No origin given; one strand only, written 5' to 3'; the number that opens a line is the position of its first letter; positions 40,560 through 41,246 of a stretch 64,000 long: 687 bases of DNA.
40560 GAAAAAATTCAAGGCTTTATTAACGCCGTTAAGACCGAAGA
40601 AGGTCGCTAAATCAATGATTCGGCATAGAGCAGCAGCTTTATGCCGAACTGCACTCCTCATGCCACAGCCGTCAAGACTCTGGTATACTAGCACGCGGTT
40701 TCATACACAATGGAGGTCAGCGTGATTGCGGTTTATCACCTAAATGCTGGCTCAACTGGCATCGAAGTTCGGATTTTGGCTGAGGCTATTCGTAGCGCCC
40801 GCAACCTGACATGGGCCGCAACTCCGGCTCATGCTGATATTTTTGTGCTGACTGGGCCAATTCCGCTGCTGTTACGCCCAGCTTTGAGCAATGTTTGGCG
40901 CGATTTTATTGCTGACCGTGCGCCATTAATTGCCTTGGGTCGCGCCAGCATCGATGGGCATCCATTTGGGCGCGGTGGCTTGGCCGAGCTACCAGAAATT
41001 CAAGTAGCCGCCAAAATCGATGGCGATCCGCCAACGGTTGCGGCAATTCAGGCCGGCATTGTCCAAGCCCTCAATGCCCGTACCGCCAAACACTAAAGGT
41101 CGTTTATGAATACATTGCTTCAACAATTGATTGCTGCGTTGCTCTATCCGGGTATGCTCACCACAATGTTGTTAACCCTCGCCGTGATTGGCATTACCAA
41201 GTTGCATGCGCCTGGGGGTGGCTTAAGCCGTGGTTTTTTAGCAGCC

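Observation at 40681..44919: Five-gene operon: cysteine-less NuoB-like protein, degenerate NuoH-like membrane protein, ABC exporter and orphan GlpB-like flavoprotein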

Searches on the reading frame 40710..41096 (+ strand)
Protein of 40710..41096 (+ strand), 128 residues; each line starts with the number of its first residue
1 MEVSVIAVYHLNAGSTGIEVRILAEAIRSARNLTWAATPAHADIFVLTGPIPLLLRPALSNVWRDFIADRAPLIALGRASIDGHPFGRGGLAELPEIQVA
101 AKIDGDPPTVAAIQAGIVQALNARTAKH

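Call 3: search_protein_families(library=pfam, proteins=[window:40710-41096:+], max_evalue=1)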
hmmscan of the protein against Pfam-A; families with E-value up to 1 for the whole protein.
window:40710-41096:+ (128 aa): 1 family
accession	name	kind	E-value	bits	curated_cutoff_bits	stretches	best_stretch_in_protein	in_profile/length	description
PF01058.29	Oxidored_q6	-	0.00037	20.7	27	1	23-119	19-127/128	NADH ubiquinone oxidoreductase, 20 Kd subunit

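Call 4: search_protein_families(library=ncbifam, proteins=[window:40710-41096:+], max_evalue=1)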
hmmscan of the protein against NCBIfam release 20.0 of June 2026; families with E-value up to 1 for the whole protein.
window:40710-41096:+ (128 aa): 3 families
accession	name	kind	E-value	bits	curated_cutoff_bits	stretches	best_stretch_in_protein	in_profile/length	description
NF011391.0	PRK14816.1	equivalog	0.0008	19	283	1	17-120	65-173/196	NADH-quinone oxidoreductase subunit B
TIGR01957.1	nuoB_fam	subfamily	0.0026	17.7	142.7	1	35-119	51-137/145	NADH-quinone oxidoreductase subunit B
NF005012.1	PRK06411.1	subfamily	0.12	11.9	116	1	34-119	66-153/166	NADH-quinone oxidoreductase subunit NuoB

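Call 6: find_homologous_proteins(query=window:40710-41096:+, max_evalue=0.001)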
Query window:40710-41096:+ (128 aa): 29 proteins with E <= 0.001 among 157 candidates.
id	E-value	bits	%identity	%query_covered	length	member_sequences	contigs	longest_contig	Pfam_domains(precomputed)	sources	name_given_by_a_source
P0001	8.9e-74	263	97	100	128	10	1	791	-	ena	-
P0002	2.3e-52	194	73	94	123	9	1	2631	-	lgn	-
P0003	1.0e-51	192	73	94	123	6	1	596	-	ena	-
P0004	1.6e-51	191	68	97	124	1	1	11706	-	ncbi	-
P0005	2.3e-51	191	73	94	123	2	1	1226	-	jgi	jgi:Ni,Fe-hydrogenase III small subunit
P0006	3.8e-51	190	73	94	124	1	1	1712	-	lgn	-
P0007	1.7e-50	188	71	97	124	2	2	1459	-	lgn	-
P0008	3.0e-50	187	63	97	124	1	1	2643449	-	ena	-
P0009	1.7e-49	185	70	94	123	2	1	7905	-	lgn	-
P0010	5.8e-49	183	67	97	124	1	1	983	-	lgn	-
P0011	1.8e-48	182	68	97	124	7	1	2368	-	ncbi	-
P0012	2.8e-48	181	71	94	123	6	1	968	-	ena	-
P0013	3.6e-38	148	55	97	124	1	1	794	-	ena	-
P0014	8.5e-27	112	47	96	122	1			PF01058.30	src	-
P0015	4.2e-26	109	50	95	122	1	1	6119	PF01058.30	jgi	jgi:Ni,Fe-hydrogenase III small subunit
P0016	1.0e-25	108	47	97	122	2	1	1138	PF01058.30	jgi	jgi:Ni,Fe-hydrogenase III small subunit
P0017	1.7e-25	107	48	94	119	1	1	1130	PF01058.30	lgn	-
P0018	2.4e-25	107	48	94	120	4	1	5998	PF01058.30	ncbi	-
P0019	2.7e-25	107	50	85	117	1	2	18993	PF01058.30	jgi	jgi:Ni,Fe-hydrogenase III small subunit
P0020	9.3e-25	105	49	95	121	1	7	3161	PF01058.30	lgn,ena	-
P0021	2.1e-24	104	50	91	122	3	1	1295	PF01058.30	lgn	-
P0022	2.5e-24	104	44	96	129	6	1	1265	PF01058.30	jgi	-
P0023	9.3e-24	102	46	97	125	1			PF01058.30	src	-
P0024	1.5e-23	101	45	97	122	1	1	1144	PF01058.30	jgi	jgi:Ni,Fe-hydrogenase III small subunit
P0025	1.8e-23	101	46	97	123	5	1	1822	PF01058.30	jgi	jgi:Ni,Fe-hydrogenase III small subunit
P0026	6.4e-22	96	50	90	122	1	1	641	PF01058.30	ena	-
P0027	4.4e-21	93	42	88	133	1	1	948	PF01058.30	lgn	-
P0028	6.4e-21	93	45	85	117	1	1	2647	PF01058.30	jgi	jgi:Ni,Fe-hydrogenase III small subunit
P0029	1.2e-16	79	41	94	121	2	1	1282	PF01058.30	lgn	-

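Call 8: find_encoding_contigs(protein=P0008, flank=10000, max_places=3)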
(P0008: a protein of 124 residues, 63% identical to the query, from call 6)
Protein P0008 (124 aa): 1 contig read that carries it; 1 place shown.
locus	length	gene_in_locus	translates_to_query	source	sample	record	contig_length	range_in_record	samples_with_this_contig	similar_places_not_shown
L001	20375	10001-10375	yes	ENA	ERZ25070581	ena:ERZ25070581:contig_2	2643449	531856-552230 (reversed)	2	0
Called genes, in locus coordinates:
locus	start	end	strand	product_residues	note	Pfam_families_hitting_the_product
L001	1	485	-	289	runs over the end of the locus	-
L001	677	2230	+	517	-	PF00171:Aldedh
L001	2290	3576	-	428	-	PF03575:Peptidase_S51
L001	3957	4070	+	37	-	-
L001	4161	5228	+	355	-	-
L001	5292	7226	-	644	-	-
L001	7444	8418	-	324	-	PF08100:Dimerisation, PF00891:Methyltransf_2, PF13489:Methyltransf_23 (weak), PF13649:Methyltransf_25 (weak), PF08242:Methyltransf_12 (weak)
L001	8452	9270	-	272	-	PF14361:RsbRD_N (weak), PF01740:STAS, PF13466:STAS_2 (weak)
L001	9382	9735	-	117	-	PF13451:zf_Tbcl, PF23477:zf_Tbcl_2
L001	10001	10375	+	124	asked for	-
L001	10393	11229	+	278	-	-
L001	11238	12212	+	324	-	PF00005:ABC_tran, PF13304:AAA_21 (weak)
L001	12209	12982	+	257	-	-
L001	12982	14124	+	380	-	PF00583:Acetyltransf_1 (faint)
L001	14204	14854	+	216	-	PF09335:VTT_dom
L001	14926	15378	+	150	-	-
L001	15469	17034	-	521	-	PF01433:Peptidase_M1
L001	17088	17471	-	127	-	PF00072:Response_reg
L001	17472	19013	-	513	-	PF13481:AAA_25 (weak), PF03796:DnaB_C (faint), PF06745:ATPase, PF23442:DUF7125 (weak), PF01695:IstB_IS21 (faint), PF05729:NACHT (faint), PF20720:nSTAND3, PF06745:ATPase, +5 more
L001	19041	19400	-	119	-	PF00072:Response_reg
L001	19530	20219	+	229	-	PF00834:Ribul_P_3_epim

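Call 9: find_encoding_contigs(protein=P0019, flank=10000, max_places=3)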
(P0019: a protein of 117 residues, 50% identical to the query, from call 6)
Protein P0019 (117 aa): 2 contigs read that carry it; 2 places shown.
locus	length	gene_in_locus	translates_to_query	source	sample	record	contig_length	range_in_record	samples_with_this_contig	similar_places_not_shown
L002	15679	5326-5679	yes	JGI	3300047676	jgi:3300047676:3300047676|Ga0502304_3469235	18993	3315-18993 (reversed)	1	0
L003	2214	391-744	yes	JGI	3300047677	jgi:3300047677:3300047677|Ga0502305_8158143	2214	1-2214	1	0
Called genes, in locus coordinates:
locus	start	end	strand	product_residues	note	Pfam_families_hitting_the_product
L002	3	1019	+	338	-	?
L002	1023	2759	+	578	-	-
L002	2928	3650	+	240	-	-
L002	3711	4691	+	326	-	PF00361:Proton_antipo_M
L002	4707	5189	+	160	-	-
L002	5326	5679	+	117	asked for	PF01058:Oxidored_q6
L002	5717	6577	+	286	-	-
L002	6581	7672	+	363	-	PF00005:ABC_tran, PF13304:AAA_21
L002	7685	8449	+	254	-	-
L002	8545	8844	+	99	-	PF01022:HTH_5, PF12840:HTH_20 (faint)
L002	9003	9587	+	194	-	PF00072:Response_reg, PF03861:ANTAR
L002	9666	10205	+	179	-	-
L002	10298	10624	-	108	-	PF12728:HTH_17, PF13411:MerR_1 (weak)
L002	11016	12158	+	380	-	PF00285:Citrate_synt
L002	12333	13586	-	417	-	PF00155:Aminotran_1_2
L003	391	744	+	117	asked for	PF01058:Oxidored_q6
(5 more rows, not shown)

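Call 11: find_related_loci(query=A1, collection=genome_contigs, flank=10000)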
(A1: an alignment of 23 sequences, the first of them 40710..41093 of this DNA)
Query A1 (128 aa) in genome_contigs; peptide patterns used: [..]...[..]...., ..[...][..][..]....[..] (x = any residue, [..] = any of these).
123 stretches matched a pattern; 85 encode a relative of the query (tblastn E <= 1e-3); the best 80 are kept; 80 distinct loci.
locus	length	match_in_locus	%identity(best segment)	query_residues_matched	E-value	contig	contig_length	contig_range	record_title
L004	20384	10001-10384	100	1-128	2e-80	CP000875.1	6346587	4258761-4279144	Herpetosiphon aurantiacus DSM 785, complete genome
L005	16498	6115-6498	98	1-128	4e-79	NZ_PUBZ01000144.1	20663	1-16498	Herpetosiphon llansteffanensis strain CA052B NODE_77_length_20663_cov_33_4763_ID_4294, whole genome shotgun sequence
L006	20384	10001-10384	98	1-128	1e-78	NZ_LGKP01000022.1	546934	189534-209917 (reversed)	Herpetosiphon geysericola strain DSM 7119 contig_3, whole genome shotgun sequence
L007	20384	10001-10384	98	1-128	1e-78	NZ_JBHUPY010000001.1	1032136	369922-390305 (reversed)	Herpetosiphon sp. NSE202 contig1, whole genome shotgun sequence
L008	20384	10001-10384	98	1-128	1e-78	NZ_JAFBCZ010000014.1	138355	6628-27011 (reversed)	Herpetosiphon giganteus strain DSM 589 Ga0454001_14, whole genome shotgun sequence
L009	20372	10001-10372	72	1-124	2e-58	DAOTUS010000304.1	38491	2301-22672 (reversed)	MAG TPA_asm: Herpetosiphonaceae bacterium isolate F20_78 k119_2916413, whole genome shotgun sequence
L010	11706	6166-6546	67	2-128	1e-56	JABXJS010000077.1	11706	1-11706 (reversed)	MAG: Herpetosiphonaceae bacterium isolate OHK22 k99_122064, whole genome shotgun sequence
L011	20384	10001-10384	98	1-128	2e-78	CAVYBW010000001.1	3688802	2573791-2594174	MAG: uncultured Chloroflexia bacterium isolate MFD03066.bin.1.57 genome assembly, contig: contig_14780, whole genome sho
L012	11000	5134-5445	45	4-108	4e-27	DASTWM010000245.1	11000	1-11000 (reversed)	MAG TPA_asm: Roseiflexaceae bacterium isolate SMAG_U2388 k141_596204, whole genome shotgun sequence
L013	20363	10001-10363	44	6-128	4e-27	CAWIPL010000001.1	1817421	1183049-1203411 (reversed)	MAG: uncultured Chloroflexia bacterium isolate MFD01721.bin.2.123 genome assembly, contig: contig_11029, whole genome sh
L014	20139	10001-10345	47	8-124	1e-26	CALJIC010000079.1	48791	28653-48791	MAG TPA_asm: uncultured Roseiflexaceae bacterium isolate SRR5251193_bin.98_CONCOCT_v1.1_MAG genome assembly, contig: ERZ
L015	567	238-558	45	1-109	6e-27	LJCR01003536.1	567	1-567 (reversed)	Kouleothrix aurantiaca strain COM-B contig_3536, whole genome shotgun sequence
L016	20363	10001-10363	49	4-126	3e-24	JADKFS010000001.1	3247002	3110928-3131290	MAG: Candidatus Ribeiella danica isolate Ribe_BAT3C.183 tig00000361-10-32415980, whole genome shotgun sequence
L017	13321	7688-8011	46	4-113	7e-24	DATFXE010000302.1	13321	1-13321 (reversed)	MAG TPA_asm: Roseiflexaceae bacterium isolate SMAG_U9509 k141_15274477, whole genome shotgun sequence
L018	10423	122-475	40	1-123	8e-24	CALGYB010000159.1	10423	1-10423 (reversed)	MAG: uncultured Roseiflexus sp. isolate R1_Bin_METABAT__47_1 genome assembly, contig: c_000001644999, whole genome shotg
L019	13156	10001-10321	46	1-108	8e-24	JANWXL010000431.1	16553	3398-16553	MAG: Roseiflexus sp. isolate SKYG45 k141_713089, whole genome shotgun sequence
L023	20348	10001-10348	42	5-122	7e-23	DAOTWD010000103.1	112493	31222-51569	MAG TPA_asm: Chloroflexaceae bacterium isolate H113_106 k137_237248, whole genome shotgun sequence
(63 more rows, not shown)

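Call 19: search_protein_families(library=pfam, proteins=[L019:4819-5907:+, L019:5911-7632:+, L019:7636-8355:+, L019:8386-9864:+, L019:9983-10402:+, L019:10404-11228:+, L019:12362-13123:+, L001:12982-14124:+, L023:4707-5783:+], max_evalue=1)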
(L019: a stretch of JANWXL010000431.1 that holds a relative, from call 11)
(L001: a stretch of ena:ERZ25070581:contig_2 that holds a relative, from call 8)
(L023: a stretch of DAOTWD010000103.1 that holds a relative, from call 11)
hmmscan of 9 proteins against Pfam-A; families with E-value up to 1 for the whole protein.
L019:4819-5907:+ (362 aa): 2 families
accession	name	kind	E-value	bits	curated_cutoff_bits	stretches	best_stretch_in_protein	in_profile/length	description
PF00346.24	Complex1_49kDa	-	1.7e-41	142.5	24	2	138-282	19-163/271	Respiratory-chain NADH dehydrogenase, 49 Kd subunit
PF00374.24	NiFeSe_Hases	-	0.00053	19.5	25.8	1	58-99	14-55/508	Nickel-dependent hydrogenase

L019:5911-7632:+ (573 aa): 1 family
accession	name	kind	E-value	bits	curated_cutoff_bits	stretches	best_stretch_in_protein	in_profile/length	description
PF00361.26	Proton_antipo_M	-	9.9e-08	32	21.5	1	183-401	73-291/294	NADH:quinone oxidoreductase/Mrp antiporter, TM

L019:7636-8355:+ (239 aa): 1 family
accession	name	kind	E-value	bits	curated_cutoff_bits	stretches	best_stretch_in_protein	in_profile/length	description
PF07787.17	TMEM43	-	0.11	12.3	23.3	0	41-69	53-81/250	Transmembrane protein 43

L019:8386-9864:+ (492 aa): 2 families
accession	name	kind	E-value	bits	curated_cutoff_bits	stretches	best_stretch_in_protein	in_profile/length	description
PF00361.26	Proton_antipo_M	-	1.9e-20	73.7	21.5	1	186-403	76-292/294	NADH:quinone oxidoreductase/Mrp antiporter, TM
PF15040.11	Humanin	-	0.28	11.1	27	1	431-445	9-23/24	Humanin family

L019:9983-10402:+ (139 aa): 1 family
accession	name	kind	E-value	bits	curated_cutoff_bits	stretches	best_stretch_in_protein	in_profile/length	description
PF01058.29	Oxidored_q6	-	2.1e-11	44.1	27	1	22-123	1-126/128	NADH ubiquinone oxidoreductase, 20 Kd subunit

L019:10404-11228:+ (274 aa): 1 family
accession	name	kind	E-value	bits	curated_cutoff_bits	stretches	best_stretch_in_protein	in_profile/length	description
PF19629.4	DUF6133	-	0.26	11.9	27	1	215-235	22-42/65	Family of unknown function (DUF6133)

L019:12362-13123:+ (253 aa): 0 families

L001:12982-14124:+ (380 aa): 2 families
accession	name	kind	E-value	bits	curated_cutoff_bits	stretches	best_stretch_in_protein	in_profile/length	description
PF00583.31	Acetyltransf_1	-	9.4e-06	26.3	20.7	1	257-355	31-105/116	Acetyltransferase (GNAT) family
PF13508.13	Acetyltransf_7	-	0.013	16.3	27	1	295-347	28-67/84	Acetyltransferase (GNAT) domain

L023:4707-5783:+ (358 aa): 2 families
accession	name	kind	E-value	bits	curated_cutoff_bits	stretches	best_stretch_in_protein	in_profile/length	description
PF00346.24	Complex1_49kDa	-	1.7e-39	136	24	2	128-280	13-165/271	Respiratory-chain NADH dehydrogenase, 49 Kd subunit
PF00374.24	NiFeSe_Hases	-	0.0002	20.9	25.8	1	53-108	13-68/508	Nickel-dependent hydrogenase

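Call 25: search_solved_structures(query=A1, max_evalue=0.01, show_alignments=2)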
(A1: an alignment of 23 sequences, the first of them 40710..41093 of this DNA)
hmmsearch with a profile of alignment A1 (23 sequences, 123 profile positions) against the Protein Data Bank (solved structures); distinct sequences matched with E-value up to 0.01: 44.
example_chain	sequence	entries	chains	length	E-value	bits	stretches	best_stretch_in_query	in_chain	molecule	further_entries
6cfw_J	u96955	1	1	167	1.5e-15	60.6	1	4-118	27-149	Probable membrane-bound hydrogenase subunit mbhJ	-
6hum_K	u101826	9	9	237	1.2e-11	48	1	33-118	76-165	NAD(P)H-quinone oxidoreductase subunit K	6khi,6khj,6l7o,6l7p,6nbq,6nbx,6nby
9grx_K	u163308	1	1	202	2.9e-11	46.8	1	33-118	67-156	NAD(P)H-quinone oxidoreductase subunit K, chloroplastic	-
7wfg_K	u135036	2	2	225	7.7e-11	45.4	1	33-118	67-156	NAD(P)H-quinone oxidoreductase subunit K, chloroplastic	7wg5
2fug_6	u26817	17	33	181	1.6e-10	44.4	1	16-118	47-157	NADH-quinone oxidoreductase chain 6 | NADH-QUINONE OXIDOREDUCTASE SUBUNIT 6 | NADH-quinone oxidoreductase subunit B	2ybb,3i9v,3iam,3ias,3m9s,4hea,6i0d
7eu3_K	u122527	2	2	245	2.4e-10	43.8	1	33-118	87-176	NAD(P)H-quinone oxidoreductase subunit K, chloroplastic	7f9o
7q5y_F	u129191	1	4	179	5.7e-10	42.6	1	30-118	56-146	NADH-quinone oxidoreductase subunit B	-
7z0s_G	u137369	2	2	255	8.8e-09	38.8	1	4-112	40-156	Formate hydrogenlyase subunit 7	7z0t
8e9g_B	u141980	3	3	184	1.4e-08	38.1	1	31-116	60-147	NADH-quinone oxidoreductase subunit B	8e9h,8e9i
6g2j_B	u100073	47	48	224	3.3e-08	36.9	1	31-119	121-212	NADH dehydrogenase [ubiquinone] iron-sulfur protein 7, mitochondrial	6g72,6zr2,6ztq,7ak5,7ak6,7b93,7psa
8b9z_B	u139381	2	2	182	4e-08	36.6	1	30-119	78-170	LD31474p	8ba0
5xtb_C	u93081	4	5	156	5e-08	36.3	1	30-119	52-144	NADH dehydrogenase [ubiquinone] iron-sulfur protein 7, mitochondrial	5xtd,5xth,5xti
9ti4_E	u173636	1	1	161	5.4e-08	36.2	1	31-119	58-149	NADH dehydrogenase [ubiquinone] iron-sulfur protein 7, mitochondrial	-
8esw_S7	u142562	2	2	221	5.9e-08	36.1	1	30-119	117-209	LD31474p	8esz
5lc5_B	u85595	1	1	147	6.4e-08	36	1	30-120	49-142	NADH dehydrogenase [ubiquinone] iron-sulfur protein 7, mitochondrial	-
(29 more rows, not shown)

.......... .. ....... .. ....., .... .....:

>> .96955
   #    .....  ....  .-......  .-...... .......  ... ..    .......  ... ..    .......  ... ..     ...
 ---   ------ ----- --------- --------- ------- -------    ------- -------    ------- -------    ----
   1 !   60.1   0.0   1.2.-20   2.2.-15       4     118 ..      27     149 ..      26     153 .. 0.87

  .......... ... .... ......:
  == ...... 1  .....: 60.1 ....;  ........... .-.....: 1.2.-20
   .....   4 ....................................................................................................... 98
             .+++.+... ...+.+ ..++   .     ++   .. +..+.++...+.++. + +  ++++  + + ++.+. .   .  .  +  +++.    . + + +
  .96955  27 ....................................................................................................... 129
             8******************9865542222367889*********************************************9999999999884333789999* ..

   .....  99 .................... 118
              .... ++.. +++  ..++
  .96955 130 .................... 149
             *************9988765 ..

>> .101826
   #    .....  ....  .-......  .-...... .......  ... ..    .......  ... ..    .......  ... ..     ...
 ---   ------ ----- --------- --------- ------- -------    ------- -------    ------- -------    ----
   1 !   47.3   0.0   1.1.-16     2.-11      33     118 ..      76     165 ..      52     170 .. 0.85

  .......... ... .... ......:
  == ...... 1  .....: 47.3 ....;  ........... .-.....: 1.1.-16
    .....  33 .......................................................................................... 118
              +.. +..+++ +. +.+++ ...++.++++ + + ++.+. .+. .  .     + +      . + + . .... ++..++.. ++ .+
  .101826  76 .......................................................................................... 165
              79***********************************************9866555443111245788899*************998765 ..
